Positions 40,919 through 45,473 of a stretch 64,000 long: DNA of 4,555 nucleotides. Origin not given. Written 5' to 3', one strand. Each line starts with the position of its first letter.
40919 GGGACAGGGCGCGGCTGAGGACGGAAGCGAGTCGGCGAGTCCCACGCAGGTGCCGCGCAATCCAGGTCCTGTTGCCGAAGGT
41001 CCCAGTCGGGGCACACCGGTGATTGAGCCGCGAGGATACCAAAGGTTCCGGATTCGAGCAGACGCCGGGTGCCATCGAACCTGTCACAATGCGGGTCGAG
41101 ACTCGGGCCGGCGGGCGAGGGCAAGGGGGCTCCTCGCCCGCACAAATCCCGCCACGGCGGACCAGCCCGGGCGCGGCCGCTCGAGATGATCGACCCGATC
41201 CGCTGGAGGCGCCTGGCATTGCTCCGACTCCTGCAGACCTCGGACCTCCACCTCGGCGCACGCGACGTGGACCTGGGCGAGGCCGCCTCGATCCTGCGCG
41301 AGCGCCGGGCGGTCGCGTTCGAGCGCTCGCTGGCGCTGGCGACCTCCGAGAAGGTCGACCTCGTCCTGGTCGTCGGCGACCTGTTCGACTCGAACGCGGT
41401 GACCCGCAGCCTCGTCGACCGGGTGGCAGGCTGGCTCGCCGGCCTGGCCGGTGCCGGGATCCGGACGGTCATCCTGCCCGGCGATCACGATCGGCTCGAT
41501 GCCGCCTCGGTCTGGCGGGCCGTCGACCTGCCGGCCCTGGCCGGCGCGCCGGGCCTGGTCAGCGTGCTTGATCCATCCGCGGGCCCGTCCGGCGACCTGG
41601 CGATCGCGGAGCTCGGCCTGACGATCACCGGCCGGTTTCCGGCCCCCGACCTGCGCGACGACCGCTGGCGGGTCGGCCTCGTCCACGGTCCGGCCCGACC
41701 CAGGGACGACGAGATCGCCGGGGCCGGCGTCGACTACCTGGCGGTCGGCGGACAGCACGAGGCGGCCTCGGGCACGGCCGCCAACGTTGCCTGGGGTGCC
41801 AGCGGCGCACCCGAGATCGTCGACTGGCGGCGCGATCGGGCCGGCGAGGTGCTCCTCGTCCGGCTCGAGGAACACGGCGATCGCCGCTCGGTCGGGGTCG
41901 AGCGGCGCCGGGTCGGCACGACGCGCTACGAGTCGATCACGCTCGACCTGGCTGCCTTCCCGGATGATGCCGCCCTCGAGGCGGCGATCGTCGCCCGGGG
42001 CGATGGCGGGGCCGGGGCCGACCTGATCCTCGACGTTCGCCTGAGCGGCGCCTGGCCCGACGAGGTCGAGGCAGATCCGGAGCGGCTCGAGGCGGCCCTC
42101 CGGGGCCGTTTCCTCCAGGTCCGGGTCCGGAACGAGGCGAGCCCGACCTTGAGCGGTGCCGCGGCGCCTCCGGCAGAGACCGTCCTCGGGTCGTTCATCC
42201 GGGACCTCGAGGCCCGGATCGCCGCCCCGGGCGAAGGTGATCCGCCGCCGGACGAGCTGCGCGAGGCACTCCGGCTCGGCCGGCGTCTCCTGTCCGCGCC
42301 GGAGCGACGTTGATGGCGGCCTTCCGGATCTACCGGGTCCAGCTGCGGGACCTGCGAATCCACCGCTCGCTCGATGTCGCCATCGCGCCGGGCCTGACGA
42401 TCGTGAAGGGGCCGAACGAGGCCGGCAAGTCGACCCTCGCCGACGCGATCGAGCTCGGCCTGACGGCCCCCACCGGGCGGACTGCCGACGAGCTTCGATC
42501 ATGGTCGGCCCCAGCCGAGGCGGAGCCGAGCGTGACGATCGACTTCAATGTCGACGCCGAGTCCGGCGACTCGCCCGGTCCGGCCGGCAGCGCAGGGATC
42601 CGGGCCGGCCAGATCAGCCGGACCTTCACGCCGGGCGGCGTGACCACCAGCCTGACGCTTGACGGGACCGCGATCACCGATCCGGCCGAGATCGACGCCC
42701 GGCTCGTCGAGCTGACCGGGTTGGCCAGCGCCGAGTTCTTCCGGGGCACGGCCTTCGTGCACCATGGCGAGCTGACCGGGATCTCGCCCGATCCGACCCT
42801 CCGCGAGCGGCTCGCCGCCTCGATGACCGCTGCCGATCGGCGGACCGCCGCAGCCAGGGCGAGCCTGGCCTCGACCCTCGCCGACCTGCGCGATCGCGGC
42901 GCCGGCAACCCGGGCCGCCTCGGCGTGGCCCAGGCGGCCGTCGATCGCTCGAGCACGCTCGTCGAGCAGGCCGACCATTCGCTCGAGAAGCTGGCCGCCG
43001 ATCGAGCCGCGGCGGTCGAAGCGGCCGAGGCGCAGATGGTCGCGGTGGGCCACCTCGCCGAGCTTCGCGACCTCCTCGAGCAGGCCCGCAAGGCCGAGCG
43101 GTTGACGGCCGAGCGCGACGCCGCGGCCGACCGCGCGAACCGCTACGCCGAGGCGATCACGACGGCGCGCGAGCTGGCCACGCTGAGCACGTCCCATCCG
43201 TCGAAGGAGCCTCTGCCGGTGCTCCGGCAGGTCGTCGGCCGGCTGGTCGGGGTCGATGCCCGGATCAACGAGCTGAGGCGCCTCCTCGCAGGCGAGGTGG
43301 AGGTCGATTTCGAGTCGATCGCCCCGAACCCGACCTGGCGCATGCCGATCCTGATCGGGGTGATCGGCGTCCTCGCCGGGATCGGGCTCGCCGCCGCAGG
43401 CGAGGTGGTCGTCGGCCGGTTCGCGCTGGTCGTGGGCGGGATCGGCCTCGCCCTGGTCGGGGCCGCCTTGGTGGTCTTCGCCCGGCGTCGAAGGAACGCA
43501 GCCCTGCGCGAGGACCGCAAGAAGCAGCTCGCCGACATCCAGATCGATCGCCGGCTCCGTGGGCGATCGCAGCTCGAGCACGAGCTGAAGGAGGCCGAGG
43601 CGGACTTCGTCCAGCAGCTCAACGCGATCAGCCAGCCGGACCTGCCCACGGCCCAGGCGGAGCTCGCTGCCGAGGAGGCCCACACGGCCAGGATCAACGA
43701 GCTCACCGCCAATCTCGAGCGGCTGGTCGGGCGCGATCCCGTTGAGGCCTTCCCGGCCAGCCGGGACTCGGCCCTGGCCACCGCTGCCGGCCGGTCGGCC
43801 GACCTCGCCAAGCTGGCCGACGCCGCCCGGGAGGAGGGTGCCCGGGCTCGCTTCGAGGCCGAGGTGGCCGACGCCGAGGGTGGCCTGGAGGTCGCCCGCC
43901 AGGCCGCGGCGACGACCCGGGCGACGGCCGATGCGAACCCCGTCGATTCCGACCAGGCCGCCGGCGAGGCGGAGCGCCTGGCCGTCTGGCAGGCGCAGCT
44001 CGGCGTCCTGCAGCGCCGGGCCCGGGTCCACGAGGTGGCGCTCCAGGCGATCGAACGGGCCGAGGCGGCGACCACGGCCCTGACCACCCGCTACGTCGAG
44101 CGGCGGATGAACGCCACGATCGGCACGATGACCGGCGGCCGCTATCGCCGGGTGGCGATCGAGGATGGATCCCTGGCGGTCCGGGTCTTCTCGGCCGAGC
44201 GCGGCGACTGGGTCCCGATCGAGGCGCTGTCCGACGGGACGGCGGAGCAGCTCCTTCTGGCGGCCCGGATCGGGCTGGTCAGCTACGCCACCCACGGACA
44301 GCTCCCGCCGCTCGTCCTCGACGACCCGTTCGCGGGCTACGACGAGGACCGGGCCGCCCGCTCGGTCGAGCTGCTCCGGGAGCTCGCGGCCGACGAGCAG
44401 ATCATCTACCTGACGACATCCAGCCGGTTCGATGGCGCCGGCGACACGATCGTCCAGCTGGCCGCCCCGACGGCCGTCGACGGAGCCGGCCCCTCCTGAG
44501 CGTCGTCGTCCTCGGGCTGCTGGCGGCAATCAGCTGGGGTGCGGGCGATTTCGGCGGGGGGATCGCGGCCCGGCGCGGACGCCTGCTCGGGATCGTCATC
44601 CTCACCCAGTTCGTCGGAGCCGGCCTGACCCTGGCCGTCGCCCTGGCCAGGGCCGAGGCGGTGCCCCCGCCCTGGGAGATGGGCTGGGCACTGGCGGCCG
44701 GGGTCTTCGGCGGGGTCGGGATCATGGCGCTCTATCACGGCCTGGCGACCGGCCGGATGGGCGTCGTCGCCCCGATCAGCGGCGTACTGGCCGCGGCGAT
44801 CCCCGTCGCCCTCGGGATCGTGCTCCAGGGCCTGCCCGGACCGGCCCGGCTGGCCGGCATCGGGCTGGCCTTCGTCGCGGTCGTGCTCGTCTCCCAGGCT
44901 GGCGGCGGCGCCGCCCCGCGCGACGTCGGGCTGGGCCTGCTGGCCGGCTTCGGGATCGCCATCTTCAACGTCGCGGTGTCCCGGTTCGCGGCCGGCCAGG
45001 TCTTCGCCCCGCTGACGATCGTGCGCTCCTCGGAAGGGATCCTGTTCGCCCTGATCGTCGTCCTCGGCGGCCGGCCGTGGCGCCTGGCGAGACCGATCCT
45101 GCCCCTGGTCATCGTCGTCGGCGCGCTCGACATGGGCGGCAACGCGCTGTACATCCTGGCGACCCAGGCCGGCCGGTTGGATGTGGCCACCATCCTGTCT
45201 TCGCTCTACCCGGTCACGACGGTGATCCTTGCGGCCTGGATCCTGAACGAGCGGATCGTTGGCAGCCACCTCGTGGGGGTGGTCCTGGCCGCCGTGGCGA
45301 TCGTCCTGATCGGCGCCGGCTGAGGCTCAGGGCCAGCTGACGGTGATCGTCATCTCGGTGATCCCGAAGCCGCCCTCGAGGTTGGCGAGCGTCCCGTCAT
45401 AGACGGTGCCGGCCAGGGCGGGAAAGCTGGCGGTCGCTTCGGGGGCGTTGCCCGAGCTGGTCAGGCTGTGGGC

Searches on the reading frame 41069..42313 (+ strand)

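Call 54: search_protein_families(library=pfam, proteins=[window:41069-42313:+], max_evalue=0.000001)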
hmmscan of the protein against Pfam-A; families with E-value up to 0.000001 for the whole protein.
window:41069-42313:+ (414 aa): 1 family
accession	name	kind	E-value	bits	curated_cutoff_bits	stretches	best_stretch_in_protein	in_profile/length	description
PF00149.33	Metallophos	-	4.1e-07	31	21.5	1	52-149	1-72/191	Calcineurin-like phosphoesterase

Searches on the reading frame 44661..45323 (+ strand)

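Call 54: search_protein_families(library=pfam, proteins=[window:44661-45323:+], max_evalue=0.000001)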
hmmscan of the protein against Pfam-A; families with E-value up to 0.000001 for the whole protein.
window:44661-45323:+ (220 aa): 1 family
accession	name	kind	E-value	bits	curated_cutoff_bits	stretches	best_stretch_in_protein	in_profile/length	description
PF00892.27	EamA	-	4.3e-15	56.6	28.2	1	91-217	6-133/135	EamA-like transporter family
